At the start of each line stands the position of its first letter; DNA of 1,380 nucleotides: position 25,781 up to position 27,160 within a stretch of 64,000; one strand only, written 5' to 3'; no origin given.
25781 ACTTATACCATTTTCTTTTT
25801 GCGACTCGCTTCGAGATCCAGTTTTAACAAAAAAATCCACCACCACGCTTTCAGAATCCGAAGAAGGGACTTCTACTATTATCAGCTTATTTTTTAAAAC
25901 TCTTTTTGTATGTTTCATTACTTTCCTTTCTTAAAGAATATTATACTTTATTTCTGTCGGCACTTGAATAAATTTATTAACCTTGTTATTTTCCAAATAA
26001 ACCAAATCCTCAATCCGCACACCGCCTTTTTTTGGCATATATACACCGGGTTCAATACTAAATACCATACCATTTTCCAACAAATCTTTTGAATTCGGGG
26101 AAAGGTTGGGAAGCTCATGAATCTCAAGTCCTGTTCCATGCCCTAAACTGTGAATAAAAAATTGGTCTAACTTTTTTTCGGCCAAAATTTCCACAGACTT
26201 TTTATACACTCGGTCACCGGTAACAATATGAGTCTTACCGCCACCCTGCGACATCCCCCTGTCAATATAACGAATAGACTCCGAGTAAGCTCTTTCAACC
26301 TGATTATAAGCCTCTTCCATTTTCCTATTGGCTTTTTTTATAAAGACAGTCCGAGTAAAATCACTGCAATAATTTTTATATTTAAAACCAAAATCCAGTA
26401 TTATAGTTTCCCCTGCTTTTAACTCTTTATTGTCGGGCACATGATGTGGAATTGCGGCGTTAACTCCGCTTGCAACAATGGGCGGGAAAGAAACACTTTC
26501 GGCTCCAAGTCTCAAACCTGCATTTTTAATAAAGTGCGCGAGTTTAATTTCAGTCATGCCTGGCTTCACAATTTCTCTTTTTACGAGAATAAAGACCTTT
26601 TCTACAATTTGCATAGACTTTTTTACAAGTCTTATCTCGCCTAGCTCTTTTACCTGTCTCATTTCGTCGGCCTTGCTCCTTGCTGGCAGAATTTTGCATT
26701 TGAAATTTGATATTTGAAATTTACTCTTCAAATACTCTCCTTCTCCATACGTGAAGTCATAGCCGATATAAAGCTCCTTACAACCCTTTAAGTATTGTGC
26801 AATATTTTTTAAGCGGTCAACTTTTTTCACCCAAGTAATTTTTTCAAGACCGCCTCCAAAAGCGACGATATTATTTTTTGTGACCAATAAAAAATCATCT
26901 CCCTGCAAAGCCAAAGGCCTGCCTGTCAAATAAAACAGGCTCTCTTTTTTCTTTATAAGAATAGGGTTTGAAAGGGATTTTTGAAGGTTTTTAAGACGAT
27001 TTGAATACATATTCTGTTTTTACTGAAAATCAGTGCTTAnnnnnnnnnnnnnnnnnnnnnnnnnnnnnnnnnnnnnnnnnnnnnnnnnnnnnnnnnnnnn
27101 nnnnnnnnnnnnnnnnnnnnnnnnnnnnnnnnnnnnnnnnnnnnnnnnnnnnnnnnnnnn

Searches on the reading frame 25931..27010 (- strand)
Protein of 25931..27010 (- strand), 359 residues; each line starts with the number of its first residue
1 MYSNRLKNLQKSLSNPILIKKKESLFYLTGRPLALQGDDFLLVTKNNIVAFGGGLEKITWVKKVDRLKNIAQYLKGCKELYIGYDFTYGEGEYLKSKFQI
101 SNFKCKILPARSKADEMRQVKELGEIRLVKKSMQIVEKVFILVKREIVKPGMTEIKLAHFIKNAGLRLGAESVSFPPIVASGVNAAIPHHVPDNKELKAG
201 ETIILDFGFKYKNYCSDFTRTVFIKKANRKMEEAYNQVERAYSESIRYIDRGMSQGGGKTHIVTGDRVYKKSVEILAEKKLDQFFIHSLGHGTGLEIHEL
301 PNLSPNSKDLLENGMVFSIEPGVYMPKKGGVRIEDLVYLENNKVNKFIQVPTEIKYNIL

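Call 17: search_protein_families(library=pfam, proteins=[window:25931-27010:-])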
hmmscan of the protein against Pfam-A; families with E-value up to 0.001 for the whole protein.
window:25931-27010:- (359 aa): 1 family
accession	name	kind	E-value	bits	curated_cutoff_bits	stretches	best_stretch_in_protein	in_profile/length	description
PF00557.29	Peptidase_M24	-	3.7e-58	197.2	23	1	128-339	2-206/208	Metallopeptidase family M24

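Call 59: search_solved_structures(query=window:25931-27010:-, show_alignments=2, max_evalue=1e-10)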
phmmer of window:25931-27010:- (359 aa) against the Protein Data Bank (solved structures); distinct sequences matched with E-value up to 1e-10: 35.
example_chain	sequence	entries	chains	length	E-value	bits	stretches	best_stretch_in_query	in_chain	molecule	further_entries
4rgz_A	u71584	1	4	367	1.2e-45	159.3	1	84-343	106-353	Xaa-Pro aminopeptidase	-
4fkc_A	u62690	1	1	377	1.3e-45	159.1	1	84-343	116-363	Xaa-Pro aminopeptidase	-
1wy2_A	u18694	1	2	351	7.6e-45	156.6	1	9-347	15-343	Xaa-Pro dipeptidase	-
3q6d_A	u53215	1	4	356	4.4e-44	154.1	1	103-341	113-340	Proline dipeptidase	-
1wn1_A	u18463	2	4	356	8e-44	153.3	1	106-350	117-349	dipeptidase | 356aa long hypothetical dipeptidase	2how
1pv9_A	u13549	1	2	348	1.8e-42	148.8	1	34-350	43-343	Xaa-Pro dipeptidase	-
2zsg_A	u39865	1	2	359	1.1e-41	146.2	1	111-342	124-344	Aminopeptidase P, putative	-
5giu_A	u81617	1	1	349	1.7e-34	122.6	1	107-340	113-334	Proline dipeptidase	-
5cdl_A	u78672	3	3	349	1.7e-34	122.6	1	107-340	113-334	Proline dipeptidase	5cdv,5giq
5cnx_A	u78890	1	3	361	7.8e-33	117.1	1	106-340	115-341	Aminopeptidase YpdF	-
7k3u_A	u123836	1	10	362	1.7e-32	116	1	85-349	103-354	Aminopeptidase P family protein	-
7n02_A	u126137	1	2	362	8.5e-32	113.7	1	85-349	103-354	Aminopeptidase P family protein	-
4zng_C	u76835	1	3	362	8.5e-32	113.7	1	85-349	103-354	Prolidase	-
6xmr_A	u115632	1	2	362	8.5e-32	113.7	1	85-349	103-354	Aminopeptidase P family protein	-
4ege_A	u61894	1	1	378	5.2e-30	107.8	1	114-343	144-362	Dipeptidase PepE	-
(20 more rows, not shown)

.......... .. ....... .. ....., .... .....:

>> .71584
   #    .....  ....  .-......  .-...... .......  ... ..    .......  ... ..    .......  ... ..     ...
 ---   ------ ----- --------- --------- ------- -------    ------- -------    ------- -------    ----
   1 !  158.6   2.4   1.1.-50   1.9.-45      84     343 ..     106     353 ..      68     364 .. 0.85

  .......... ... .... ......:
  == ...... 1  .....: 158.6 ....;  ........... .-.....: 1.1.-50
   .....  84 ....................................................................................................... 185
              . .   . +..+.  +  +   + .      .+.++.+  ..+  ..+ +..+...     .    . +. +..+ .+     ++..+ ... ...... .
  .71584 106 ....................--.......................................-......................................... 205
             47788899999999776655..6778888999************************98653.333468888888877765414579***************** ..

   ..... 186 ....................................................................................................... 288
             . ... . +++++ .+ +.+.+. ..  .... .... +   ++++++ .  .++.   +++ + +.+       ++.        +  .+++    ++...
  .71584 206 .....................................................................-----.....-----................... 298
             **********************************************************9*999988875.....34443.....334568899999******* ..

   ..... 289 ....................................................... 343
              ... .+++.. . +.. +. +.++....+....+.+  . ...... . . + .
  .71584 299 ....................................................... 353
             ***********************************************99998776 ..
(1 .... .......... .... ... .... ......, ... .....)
